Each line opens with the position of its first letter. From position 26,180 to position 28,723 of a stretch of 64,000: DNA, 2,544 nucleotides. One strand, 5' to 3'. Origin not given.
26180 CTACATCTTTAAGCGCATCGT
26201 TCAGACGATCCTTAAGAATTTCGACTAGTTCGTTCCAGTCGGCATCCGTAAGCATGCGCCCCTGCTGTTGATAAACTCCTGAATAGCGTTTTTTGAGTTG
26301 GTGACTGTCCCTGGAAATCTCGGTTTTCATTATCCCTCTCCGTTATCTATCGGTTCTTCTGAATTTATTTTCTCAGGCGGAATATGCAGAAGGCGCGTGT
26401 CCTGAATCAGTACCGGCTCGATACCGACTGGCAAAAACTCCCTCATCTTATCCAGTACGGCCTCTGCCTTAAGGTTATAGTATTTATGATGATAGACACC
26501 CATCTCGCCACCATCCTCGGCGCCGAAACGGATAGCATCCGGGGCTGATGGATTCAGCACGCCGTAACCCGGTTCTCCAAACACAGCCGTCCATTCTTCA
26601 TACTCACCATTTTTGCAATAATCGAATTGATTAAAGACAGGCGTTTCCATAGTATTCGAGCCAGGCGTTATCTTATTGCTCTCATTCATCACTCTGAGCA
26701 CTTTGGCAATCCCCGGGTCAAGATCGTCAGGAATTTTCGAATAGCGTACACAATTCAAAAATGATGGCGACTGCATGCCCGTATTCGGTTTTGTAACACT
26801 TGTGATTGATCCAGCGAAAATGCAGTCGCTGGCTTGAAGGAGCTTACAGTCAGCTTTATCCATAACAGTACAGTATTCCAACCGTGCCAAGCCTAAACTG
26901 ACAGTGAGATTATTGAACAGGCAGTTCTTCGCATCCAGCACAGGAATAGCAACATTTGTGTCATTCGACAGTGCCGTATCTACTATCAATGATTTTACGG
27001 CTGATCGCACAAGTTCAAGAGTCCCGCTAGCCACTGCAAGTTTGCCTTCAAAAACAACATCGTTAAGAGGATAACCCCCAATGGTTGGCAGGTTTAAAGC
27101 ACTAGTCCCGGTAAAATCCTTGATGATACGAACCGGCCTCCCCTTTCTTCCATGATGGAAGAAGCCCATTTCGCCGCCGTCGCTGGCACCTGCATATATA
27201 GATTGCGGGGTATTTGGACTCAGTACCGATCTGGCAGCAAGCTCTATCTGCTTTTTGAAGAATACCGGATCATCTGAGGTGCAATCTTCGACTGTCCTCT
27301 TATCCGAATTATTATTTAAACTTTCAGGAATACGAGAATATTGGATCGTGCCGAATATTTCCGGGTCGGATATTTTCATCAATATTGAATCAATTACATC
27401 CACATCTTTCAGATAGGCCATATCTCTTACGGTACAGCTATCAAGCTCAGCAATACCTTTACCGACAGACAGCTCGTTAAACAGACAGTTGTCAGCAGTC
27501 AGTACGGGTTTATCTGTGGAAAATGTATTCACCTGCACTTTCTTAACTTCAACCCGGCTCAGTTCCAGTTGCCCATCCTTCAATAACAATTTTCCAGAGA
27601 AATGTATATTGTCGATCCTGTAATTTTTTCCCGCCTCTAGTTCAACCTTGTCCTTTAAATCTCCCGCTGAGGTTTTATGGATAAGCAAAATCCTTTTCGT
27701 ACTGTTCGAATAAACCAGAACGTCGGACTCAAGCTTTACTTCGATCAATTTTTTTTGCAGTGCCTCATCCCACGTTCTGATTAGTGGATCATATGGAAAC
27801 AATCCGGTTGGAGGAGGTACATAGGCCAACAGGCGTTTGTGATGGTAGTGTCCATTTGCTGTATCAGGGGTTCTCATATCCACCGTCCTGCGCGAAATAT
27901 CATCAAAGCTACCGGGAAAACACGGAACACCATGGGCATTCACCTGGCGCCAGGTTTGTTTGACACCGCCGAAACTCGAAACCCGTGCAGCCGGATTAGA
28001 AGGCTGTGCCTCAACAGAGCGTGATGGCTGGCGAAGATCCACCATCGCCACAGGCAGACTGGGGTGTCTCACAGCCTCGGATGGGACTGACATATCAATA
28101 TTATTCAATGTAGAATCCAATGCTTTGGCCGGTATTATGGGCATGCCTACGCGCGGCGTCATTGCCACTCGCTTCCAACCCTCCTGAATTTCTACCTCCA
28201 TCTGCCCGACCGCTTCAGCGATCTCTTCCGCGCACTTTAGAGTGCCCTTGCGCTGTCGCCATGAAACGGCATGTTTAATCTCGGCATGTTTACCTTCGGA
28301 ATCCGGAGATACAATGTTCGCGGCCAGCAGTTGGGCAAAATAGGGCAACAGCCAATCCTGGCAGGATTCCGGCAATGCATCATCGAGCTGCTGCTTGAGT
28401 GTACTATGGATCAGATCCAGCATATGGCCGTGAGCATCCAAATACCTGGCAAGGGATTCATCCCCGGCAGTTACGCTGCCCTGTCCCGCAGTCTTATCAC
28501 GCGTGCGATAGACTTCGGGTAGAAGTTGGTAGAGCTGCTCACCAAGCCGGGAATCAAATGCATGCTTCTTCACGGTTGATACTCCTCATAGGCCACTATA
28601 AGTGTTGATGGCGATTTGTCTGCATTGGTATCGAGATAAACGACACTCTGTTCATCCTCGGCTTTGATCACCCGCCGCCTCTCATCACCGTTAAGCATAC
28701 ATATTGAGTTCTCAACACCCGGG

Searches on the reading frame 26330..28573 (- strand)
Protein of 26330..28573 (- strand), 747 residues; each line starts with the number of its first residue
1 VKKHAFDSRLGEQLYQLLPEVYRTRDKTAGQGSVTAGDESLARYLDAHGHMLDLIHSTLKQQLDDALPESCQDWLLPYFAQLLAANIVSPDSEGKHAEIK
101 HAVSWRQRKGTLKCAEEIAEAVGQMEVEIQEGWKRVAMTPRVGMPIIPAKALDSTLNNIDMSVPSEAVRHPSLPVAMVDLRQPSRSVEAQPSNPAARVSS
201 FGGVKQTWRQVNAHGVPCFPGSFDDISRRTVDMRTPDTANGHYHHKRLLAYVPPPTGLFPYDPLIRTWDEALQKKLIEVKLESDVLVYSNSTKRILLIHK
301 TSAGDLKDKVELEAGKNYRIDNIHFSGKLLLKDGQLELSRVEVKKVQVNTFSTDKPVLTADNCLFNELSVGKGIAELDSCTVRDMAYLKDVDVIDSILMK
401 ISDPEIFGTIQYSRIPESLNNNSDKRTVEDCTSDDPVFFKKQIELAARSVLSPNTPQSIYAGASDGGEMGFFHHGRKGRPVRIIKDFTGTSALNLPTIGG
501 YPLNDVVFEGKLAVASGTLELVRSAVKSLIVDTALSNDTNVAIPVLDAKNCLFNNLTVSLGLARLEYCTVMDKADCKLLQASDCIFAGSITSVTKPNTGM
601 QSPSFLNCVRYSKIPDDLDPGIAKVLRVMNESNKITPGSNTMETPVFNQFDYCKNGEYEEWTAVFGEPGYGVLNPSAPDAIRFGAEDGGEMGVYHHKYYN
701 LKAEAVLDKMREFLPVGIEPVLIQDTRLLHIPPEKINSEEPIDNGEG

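Call 5: search_protein_families(library=pfam, proteins=[window:26330-28573:-], max_evalue=0.01)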
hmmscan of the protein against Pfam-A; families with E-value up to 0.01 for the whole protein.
window:26330-28573:- (747 aa): 1 family
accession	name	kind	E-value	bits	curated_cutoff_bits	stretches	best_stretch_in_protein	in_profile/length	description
PF09684.15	Tail_P2_I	-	1.1e-05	25.8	20.6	1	39-147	6-116/139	Phage tail protein (Tail_P2_I)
